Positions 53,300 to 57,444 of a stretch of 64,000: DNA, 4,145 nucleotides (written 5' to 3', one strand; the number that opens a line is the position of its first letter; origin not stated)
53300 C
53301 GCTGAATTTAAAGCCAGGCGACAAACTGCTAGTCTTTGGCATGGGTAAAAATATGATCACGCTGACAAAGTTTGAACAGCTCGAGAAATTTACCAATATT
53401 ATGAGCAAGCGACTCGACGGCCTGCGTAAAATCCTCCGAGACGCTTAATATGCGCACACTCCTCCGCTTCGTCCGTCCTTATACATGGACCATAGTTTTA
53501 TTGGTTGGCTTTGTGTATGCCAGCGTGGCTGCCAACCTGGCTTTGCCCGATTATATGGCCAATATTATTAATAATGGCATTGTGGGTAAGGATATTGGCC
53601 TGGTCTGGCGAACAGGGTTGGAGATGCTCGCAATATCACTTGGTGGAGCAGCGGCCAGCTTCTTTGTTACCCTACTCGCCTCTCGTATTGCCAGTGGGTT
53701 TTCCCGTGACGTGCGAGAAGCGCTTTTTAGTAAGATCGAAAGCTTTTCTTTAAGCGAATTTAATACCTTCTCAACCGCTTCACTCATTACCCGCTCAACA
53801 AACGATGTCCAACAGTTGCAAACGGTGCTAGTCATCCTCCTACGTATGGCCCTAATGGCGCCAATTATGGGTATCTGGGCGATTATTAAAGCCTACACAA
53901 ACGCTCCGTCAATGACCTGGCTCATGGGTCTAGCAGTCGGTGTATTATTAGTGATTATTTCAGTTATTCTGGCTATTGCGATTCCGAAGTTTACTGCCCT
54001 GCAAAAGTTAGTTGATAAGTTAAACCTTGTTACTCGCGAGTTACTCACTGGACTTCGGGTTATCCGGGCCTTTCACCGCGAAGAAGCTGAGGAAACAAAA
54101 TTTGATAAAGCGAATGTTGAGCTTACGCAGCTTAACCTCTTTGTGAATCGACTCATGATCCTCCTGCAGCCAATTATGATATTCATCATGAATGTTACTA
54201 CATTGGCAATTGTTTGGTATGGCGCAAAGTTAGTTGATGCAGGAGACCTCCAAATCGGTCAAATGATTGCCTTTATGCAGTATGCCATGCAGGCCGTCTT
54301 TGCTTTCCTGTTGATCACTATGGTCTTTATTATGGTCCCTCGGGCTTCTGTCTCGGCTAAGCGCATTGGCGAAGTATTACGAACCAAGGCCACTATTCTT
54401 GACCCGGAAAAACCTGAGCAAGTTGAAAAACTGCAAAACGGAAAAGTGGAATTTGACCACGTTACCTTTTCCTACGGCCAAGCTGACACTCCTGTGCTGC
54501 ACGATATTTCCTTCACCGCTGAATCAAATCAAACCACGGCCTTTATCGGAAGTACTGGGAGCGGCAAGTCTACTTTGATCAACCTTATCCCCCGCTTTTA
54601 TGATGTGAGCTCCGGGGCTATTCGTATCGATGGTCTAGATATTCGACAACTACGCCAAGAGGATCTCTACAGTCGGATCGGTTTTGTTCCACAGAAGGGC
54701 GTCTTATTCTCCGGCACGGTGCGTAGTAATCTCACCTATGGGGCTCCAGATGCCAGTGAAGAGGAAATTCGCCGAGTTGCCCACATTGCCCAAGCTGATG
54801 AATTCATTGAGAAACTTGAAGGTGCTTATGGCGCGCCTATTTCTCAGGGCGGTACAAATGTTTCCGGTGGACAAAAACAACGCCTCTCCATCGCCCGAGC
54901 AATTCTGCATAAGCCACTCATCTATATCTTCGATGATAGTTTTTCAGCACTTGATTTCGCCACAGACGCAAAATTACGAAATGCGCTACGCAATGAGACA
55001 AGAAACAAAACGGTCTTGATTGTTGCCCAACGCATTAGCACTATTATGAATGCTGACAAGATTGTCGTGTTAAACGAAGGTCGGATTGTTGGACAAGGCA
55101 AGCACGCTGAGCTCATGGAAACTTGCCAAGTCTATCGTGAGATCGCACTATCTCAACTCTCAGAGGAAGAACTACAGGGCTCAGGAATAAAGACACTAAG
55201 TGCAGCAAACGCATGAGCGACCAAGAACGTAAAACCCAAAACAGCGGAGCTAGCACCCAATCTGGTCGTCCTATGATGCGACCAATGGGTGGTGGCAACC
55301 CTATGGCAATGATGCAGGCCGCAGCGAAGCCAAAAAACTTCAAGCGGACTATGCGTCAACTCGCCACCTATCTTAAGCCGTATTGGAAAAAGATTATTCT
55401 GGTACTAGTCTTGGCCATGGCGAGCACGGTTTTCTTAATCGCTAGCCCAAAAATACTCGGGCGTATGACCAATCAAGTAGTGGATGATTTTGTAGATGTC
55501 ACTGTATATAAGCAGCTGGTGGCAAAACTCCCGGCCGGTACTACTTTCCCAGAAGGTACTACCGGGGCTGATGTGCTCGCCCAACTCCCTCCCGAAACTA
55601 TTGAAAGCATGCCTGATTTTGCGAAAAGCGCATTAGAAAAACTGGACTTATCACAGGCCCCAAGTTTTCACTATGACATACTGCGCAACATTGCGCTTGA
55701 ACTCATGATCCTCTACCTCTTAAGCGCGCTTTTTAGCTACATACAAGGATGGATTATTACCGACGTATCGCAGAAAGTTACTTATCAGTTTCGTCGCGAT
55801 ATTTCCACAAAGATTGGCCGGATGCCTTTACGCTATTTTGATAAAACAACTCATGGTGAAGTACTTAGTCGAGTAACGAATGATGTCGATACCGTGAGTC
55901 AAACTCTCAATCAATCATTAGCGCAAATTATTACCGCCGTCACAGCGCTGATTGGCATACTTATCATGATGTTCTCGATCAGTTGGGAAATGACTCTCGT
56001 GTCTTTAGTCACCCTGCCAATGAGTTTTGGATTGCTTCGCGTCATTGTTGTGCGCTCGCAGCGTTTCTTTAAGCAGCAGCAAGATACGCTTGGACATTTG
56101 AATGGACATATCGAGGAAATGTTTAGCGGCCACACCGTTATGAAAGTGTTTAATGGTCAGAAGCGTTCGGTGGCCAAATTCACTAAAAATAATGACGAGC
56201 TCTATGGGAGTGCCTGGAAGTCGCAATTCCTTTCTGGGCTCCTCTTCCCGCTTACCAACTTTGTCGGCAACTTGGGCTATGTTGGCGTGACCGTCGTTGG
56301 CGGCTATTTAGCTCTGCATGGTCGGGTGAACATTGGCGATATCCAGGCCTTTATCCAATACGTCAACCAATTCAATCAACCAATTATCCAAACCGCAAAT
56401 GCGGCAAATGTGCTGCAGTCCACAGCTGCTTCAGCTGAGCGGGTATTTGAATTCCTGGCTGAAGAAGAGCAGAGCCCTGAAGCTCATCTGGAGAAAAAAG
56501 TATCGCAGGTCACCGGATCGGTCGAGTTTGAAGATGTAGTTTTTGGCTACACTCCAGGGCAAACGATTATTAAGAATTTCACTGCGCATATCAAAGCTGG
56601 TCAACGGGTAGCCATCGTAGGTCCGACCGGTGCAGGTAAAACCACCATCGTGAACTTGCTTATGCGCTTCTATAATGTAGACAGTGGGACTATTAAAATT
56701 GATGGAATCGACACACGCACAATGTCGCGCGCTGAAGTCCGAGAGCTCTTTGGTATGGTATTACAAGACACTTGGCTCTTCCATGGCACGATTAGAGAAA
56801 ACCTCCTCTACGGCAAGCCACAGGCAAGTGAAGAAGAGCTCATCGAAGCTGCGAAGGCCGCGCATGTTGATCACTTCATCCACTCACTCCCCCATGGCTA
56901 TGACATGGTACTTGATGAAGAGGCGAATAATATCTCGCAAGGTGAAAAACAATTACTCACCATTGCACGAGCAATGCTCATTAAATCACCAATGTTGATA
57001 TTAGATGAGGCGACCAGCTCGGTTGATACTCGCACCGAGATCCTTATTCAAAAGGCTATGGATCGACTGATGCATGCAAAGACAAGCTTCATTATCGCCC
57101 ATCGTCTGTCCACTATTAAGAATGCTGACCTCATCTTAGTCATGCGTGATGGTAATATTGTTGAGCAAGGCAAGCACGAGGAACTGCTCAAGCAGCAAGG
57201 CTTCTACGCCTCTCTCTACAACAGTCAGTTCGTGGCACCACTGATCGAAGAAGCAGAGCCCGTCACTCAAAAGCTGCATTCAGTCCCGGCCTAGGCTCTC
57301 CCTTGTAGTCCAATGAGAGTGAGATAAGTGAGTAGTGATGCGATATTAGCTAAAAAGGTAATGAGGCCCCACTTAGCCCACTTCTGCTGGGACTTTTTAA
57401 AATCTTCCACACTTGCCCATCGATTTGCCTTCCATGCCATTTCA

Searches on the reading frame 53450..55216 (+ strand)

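Call 59: search_protein_families(library=pfam, proteins=[window:53450-55216:+], max_evalue=0.00001)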
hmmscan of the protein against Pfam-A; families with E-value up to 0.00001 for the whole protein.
window:53450-55216:+ (588 aa): 3 families
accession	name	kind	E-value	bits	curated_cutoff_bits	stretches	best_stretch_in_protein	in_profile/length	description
PF00664.28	ABC_membrane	-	1.7e-32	113.6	28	1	17-284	3-272/274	ABC transporter transmembrane region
PF00005.33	ABC_tran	-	2.4e-27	96.6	25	1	350-498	1-136/137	ABC transporter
PF02463.25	SMC_N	-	2.9e-07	30.6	40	1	203-541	98-211/220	RecF/RecN/SMC N terminal domain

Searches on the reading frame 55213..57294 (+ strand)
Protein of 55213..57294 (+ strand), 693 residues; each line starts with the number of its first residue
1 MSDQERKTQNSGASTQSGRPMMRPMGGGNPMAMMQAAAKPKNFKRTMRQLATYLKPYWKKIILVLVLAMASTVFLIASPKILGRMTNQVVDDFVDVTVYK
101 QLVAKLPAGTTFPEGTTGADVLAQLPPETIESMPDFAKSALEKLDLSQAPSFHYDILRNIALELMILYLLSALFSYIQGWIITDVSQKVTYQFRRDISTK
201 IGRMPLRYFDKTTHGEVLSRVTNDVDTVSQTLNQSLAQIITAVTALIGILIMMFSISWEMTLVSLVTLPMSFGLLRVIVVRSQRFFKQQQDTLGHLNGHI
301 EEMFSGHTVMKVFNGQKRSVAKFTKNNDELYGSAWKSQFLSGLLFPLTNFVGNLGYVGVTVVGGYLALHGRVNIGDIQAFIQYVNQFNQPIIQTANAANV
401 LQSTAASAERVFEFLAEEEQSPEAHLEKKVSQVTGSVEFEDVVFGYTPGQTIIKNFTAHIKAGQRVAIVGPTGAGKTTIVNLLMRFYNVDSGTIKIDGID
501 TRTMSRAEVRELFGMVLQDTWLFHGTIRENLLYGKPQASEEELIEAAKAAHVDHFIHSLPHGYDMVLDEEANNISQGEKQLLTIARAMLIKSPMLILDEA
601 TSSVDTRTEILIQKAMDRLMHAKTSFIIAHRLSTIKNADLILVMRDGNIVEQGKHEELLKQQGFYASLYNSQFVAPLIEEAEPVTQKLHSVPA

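Call 59: search_protein_families(library=pfam, proteins=[window:55213-57294:+], max_evalue=0.00001)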
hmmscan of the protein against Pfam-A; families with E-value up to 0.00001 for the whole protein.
window:55213-57294:+ (693 aa): 2 families
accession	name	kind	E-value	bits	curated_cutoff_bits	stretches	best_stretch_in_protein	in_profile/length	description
PF00664.28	ABC_membrane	-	2.5e-54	185.3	28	1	61-390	1-273/274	ABC transporter transmembrane region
PF00005.33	ABC_tran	-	6.5e-30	104.9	25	1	454-602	2-137/137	ABC transporter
